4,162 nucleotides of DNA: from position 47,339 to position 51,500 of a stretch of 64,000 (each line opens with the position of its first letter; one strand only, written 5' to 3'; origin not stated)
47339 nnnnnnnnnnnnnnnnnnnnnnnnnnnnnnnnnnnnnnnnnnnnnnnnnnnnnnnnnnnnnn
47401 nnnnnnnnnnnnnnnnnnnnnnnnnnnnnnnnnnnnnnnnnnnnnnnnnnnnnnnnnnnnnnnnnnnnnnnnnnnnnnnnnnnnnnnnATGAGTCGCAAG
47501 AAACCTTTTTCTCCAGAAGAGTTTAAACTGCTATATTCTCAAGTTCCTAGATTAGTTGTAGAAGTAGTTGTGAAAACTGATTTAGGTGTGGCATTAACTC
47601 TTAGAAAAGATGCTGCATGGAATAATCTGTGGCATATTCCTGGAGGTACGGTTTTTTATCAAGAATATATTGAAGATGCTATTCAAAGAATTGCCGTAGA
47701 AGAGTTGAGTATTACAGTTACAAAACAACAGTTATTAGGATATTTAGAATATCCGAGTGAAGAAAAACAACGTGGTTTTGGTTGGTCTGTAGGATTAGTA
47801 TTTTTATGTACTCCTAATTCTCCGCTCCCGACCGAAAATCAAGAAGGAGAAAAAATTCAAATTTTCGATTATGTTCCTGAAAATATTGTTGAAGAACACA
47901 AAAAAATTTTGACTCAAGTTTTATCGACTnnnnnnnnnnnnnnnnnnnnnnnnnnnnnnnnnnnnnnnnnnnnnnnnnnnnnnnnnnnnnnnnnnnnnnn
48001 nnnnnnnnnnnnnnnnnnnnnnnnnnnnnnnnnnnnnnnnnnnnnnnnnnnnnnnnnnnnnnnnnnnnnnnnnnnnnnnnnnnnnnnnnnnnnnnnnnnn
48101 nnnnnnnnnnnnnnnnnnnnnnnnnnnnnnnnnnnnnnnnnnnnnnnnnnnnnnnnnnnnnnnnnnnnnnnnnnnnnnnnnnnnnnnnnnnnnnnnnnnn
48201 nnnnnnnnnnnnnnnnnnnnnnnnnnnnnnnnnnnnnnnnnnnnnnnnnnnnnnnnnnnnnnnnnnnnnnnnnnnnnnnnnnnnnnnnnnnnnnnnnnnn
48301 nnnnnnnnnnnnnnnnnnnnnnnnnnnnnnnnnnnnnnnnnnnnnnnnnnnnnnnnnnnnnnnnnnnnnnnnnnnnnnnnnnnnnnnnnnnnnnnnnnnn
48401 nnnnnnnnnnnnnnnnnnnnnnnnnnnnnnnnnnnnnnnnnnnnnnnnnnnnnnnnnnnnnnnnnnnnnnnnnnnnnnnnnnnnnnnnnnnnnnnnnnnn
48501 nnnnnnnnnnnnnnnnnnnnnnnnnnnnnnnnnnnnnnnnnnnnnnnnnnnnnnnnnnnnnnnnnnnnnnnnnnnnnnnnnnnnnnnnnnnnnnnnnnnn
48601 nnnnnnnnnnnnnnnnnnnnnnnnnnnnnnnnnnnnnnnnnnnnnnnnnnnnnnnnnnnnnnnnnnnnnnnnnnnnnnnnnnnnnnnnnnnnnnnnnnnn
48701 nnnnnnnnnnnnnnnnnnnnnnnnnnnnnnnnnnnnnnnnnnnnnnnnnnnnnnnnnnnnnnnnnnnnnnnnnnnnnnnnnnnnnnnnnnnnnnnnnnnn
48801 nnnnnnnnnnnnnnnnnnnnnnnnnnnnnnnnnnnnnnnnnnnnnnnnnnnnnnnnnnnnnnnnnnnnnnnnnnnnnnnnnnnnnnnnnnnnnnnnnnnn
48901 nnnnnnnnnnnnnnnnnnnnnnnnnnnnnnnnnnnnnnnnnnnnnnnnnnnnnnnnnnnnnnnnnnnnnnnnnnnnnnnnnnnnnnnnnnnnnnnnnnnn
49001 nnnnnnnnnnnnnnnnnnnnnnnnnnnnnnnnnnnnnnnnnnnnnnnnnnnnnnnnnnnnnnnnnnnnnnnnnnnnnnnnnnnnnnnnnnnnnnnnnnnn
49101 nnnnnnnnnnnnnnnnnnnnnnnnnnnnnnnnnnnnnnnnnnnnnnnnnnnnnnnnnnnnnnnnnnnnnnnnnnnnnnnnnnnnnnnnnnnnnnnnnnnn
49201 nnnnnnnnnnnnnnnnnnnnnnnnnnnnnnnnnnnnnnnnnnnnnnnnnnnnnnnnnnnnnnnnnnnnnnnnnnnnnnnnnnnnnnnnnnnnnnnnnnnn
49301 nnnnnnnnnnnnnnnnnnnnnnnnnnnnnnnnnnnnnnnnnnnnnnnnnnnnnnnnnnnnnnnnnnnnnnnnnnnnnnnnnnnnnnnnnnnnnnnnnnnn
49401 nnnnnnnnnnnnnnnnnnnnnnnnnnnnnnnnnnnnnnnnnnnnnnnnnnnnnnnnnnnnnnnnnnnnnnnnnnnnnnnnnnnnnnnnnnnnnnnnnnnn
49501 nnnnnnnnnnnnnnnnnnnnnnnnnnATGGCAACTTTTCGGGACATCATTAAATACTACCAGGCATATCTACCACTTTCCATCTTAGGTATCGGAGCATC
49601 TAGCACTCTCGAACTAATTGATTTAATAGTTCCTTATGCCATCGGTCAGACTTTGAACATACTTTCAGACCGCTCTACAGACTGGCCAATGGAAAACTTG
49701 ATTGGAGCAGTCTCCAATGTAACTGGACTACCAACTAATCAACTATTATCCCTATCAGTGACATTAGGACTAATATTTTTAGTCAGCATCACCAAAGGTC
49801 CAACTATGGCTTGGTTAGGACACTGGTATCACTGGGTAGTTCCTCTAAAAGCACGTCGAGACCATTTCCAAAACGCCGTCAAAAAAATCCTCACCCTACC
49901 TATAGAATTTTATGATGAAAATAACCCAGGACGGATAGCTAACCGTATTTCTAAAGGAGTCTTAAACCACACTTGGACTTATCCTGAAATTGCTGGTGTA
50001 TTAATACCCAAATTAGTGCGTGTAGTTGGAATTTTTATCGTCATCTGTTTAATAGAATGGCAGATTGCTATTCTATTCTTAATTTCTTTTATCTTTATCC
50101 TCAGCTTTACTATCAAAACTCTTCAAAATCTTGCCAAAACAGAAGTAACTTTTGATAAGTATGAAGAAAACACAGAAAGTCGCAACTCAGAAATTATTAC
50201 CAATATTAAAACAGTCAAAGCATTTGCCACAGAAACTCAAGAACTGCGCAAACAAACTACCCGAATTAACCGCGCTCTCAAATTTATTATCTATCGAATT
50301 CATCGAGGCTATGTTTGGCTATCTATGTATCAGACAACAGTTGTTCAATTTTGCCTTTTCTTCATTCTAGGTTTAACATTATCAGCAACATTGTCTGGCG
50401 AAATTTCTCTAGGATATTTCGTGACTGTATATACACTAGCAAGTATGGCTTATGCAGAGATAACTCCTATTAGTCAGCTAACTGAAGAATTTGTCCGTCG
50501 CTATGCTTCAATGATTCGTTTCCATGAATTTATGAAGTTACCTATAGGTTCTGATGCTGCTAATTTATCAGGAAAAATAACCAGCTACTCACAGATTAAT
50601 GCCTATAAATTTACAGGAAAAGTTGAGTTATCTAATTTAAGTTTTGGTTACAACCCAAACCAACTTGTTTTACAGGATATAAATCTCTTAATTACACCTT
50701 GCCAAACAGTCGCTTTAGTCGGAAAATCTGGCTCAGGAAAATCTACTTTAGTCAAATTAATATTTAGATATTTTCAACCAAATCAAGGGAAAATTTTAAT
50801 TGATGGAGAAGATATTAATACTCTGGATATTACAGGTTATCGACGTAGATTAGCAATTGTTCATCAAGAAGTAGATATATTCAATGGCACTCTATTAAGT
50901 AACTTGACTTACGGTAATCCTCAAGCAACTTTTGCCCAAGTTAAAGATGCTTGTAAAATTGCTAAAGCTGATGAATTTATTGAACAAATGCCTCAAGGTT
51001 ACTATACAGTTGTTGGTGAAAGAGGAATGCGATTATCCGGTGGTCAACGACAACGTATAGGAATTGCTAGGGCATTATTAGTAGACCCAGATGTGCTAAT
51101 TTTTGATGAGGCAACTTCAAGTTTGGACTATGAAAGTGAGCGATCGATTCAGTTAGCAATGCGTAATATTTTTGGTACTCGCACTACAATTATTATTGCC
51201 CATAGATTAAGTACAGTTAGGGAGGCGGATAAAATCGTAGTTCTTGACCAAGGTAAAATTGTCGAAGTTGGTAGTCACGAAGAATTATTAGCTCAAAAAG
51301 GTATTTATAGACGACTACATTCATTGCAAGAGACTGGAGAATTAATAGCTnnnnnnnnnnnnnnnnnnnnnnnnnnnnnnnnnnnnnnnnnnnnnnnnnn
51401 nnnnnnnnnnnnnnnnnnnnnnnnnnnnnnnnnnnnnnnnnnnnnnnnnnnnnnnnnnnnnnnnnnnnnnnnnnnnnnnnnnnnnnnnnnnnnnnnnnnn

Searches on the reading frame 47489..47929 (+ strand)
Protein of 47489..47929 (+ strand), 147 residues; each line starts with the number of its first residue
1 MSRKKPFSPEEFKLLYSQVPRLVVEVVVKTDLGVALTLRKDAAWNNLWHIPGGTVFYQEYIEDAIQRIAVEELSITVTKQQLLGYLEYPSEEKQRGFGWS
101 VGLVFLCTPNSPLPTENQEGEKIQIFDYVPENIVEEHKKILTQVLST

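Call 10: search_protein_families(library=padloc, proteins=[window:47489-47929:+], max_evalue=0.01)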
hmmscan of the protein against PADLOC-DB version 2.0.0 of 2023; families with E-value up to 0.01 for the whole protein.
window:47489-47929:+ (147 aa): 1 family
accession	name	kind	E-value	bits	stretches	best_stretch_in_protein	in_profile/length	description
PDLC04899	PDC-S07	-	4.7e-07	27.5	1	23-92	9-79/135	-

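Call 11: search_protein_families(library=pfam, proteins=[window:47489-47929:+], max_evalue=0.001)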
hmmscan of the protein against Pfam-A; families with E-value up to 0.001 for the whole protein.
window:47489-47929:+ (147 aa): 1 family
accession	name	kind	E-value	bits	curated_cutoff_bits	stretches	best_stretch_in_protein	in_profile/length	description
PF00293.34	NUDIX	-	9.9e-10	39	21.1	1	22-130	4-114/134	NUDIX domain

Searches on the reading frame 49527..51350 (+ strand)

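Call 10: search_protein_families(library=padloc, proteins=[window:49527-51350:+], max_evalue=0.01)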
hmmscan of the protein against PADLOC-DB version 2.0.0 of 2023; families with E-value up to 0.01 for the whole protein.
window:49527-51350:+ (608 aa): 7 families
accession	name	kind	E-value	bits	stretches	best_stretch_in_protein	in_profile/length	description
PDLC04135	mad3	-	9.6e-30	102.3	2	499-605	260-373/374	mads_3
PDLC04140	mad8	-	5.4e-10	37.3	1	378-541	13-214/314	mads_8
PDLC02980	AriA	-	0.00047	18.2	0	396-420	3-33/304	-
PDLC00274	PtuA1|PtuA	-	0.002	15.4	1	390-453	32-91/438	AAA ATPase domain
PDLC02335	AbiLi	-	0.0033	14.5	0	342-412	41-96/326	AbiLi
PDLC04164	AriA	-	0.0039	14.8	0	396-422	31-57/253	-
PDLC02979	AriA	-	0.0084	13.9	1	394-458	25-87/373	-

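Call 11: search_protein_families(library=pfam, proteins=[window:49527-51350:+], max_evalue=0.001)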
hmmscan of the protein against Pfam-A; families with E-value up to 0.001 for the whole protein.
window:49527-51350:+ (608 aa): 3 families
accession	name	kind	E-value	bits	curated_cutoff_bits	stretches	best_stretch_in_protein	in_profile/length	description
PF00005.33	ABC_tran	-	1.5e-31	110.2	25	1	382-531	1-137/137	ABC transporter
PF00664.28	ABC_membrane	-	7.7e-26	91.8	28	1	22-306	5-268/274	ABC transporter transmembrane region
PF02463.25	SMC_N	-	2.2e-05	24.4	40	0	419-573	107-211/220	RecF/RecN/SMC N terminal domain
